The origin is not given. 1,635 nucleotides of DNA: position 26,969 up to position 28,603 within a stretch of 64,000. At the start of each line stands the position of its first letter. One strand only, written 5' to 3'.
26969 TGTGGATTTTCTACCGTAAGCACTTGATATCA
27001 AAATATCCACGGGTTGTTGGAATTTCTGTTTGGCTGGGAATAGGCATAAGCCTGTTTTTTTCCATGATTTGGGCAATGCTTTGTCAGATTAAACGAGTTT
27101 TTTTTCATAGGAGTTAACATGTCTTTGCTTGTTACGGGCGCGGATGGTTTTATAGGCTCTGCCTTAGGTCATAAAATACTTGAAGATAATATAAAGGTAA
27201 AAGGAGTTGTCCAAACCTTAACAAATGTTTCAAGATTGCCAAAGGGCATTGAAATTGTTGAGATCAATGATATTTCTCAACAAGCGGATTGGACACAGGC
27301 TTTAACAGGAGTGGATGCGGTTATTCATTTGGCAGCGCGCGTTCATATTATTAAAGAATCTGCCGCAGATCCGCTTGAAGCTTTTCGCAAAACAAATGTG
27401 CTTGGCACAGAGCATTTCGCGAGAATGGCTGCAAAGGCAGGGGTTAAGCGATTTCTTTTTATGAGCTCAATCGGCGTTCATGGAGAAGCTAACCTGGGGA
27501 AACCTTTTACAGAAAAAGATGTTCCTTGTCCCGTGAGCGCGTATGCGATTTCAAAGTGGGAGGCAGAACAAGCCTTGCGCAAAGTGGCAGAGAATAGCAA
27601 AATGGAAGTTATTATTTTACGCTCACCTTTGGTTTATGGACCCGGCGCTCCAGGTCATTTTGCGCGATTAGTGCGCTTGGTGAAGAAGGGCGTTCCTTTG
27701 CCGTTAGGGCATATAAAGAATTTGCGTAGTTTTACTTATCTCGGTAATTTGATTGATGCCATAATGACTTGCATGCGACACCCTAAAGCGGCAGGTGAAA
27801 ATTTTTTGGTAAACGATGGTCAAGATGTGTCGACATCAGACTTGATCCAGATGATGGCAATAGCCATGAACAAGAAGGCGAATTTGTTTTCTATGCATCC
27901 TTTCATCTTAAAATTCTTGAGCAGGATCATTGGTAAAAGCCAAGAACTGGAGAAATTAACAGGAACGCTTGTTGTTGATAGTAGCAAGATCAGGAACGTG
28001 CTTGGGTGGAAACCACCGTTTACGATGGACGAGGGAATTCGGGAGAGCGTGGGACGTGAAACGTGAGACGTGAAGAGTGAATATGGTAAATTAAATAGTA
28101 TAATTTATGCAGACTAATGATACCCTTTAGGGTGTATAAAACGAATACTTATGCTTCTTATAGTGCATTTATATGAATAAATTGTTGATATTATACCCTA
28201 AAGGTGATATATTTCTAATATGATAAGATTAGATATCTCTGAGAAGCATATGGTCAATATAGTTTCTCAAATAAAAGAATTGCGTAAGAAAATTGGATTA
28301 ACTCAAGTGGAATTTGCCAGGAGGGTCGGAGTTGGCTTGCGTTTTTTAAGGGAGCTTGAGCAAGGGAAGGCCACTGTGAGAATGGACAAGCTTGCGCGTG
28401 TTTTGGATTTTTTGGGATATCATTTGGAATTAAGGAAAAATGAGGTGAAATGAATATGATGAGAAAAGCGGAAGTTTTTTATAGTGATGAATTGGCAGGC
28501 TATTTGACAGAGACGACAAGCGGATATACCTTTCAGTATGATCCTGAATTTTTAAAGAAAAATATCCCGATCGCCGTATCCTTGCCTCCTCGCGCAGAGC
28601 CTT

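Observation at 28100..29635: HipB-HipS-HipT-like tripartite toxin-antitoxin module embedded in the glycan locus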

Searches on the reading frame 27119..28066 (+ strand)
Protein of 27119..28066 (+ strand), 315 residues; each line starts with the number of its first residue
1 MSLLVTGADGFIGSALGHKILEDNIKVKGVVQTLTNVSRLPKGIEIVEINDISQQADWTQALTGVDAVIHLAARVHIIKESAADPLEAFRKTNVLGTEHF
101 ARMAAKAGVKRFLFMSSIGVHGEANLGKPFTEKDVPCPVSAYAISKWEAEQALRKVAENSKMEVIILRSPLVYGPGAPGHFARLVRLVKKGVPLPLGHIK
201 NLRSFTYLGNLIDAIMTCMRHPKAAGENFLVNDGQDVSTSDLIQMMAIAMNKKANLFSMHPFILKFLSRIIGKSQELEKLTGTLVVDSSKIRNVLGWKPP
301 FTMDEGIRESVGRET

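Call 3: search_protein_families(library=pfam, proteins=[window:27119-28066:+], max_evalue=0.01)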
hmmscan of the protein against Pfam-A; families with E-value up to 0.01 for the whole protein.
window:27119-28066:+ (315 aa): 8 families
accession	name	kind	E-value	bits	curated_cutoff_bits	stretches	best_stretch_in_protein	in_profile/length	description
PF01370.27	Epimerase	-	5.5e-38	131.2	20.9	1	4-227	2-233/240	NAD dependent epimerase/dehydratase family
PF16363.11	GDP_Man_Dehyd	-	2.1e-33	116.6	27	1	4-309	1-331/332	GDP-mannose 4,6 dehydratase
PF01073.25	3Beta_HSD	-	1e-27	97.3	22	1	4-245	1-263/280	3-beta hydroxysteroid dehydrogenase/isomerase family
PF07993.18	NAD_binding_4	-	2.6e-19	69.8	20.1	1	55-182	79-217/258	Male sterility protein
PF04321.23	RmlD_sub_bind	-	1e-18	67.9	27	1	1-223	1-201/287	RmlD substrate binding domain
PF13460.12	NAD_binding_10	-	1e-16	61.8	27.2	1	7-170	1-144/184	NAD(P)H-binding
PF02719.21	Polysacc_synt_2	-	7.6e-14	52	20.2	1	3-254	1-251/293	Polysaccharide biosynthesis protein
PF05368.20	NmrA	-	4.1e-05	23.8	27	1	3-124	5-114/298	NmrA-like family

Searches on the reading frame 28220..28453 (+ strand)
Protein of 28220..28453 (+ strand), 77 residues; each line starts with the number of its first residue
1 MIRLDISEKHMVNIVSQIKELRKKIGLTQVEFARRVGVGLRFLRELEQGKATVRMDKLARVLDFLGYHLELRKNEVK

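Call 3: search_protein_families(library=pfam, proteins=[window:28220-28453:+], max_evalue=0.01)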
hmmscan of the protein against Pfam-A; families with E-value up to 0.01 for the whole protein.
window:28220-28453:+ (77 aa): 7 families
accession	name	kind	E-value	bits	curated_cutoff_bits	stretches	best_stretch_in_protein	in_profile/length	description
PF01381.28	HTH_3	-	1.4e-11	44.7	23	1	18-70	1-53/55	Helix-turn-helix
PF13560.12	HTH_31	-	1.6e-08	35.2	27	1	17-72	5-61/64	Helix-turn-helix domain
PF12844.13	HTH_19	-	4.8e-06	26.8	30.2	1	18-68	4-54/64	Helix-turn-helix domain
PF13744.12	HTH_37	-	0.00025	21.2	27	1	12-72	17-78/80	Helix-turn-helix domain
PF13443.12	HTH_26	-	0.00033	21.3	22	1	18-66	2-51/63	Cro/C1-type HTH DNA-binding domain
PF15731.11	MqsA_antitoxin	-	0.00043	20.9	30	1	16-72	72-127/131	Antitoxin component of bacterial toxin-antitoxin system, MqsA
PF09840.14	DUF2067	-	0.006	16.6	24.9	1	7-76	42-108/187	Uncharacterized protein conserved in archaea (DUF2067)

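Call 4: search_protein_families(library=ncbifam, proteins=[window:28220-28453:+], max_evalue=0.01)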
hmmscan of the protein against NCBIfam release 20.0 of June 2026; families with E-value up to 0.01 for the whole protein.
window:28220-28453:+ (77 aa): 11 families
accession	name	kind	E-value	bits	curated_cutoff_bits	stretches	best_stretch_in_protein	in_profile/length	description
TIGR03070.1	couple_hipB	subfamily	3.6e-21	74.9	71.65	1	14-69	3-58/58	type II toxin-antitoxin system Y4mF family antitoxin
TIGR03830.1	CxxCG_CxxCG_HTH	subfamily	2.7e-07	30.4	61.8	1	9-63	61-117/127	type II TA system antitoxin MqsA family protein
NF041951.1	phage_RstR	subfamily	1.4e-06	28.5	80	1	14-65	3-54/108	RstR family transcriptional repressor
NF006015.0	PRK08154.1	subfamily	7.7e-06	25.3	204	1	9-70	26-87/314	anaerobic benzoate catabolism transcriptional regulator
NF047948.1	male_kill_WMK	equivalog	3e-05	23.6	300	1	11-62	160-211/300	WO male-killing family protein Wmk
NF041575.1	antitoxPezA_Strep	equivalog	3.8e-05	23.7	290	1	15-61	3-49/158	type II toxin-antitoxin system antitoxin PezA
NF007271.0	PRK09726.1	equivalog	0.0002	21.3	79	1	14-72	13-71/88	type II toxin-antitoxin system antitoxin HipB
NF007481.0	PRK10072.1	equivalog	0.00025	21.5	110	1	6-51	26-73/96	HTH-type transcriptional regulator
TIGR02612.1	mob_myst_A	hypoth_equivalog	0.003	17.4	122.6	1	17-61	29-75/150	mobile mystery protein A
TIGR00270.2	TIGR00270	equivalog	0.0064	16.3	110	1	16-53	78-115/159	multiprotein bridging factor aMBF1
NF007408.0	PRK09943.1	equivalog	0.0081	15.7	211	1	12-69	6-63/185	HTH-type transcriptional regulator PuuR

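Call 7: search_solved_structures(query=window:28220-28453:+, max_evalue=0.01, show_alignments=0)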
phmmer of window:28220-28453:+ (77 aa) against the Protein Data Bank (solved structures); distinct sequences matched with E-value up to 0.01: 8.
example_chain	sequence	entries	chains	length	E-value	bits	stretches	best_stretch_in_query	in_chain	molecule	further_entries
8ezt_A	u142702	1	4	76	3.7e-08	36.6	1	14-70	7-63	HipB(Lp)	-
8tac_A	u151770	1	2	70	2.4e-05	27.7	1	13-66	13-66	DBP48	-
1sq8_A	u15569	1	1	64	0.00067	23.1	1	17-62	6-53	dh434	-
2p5t_A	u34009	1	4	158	0.00079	22.9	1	16-56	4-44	Putative transcriptional regulator PezA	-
1r63_A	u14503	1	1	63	0.00097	22.6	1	14-66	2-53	REPRESSOR PROTEIN FROM BACTERIOPHAGE 434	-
1per_L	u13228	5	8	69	0.0012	22.3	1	14-67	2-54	PROTEIN (434 REPRESSOR) | 434 REPRESSOR | REPRESSOR PROTEIN CI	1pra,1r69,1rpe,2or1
6af3_B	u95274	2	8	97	0.003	21.1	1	11-69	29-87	HigA antitoxin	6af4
2r63_A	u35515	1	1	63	0.0066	20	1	14-66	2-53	REPRESSOR PROTEIN FROM BACTERIOPHAGE 434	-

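Call 20: search_protein_families(library=padloc, proteins=[window:28220-28453:+], max_evalue=0.001)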
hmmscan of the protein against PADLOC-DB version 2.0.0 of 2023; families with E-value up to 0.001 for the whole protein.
window:28220-28453:+ (77 aa): 5 families
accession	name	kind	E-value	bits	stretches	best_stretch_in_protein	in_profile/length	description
PDLC02926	HTH_VI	-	4.4e-08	31.3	1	14-61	2-49/92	-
PDLC03665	Control_protein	-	7.5e-05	20.9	1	14-69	9-65/77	control protein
PDLC03949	RmrA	-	0.00013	18.9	1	17-66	6-58/363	-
PDLC03952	RmrA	-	0.00028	17.9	1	13-66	22-75/395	-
PDLC04142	capH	-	0.00035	19.6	1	17-66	10-59/103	capH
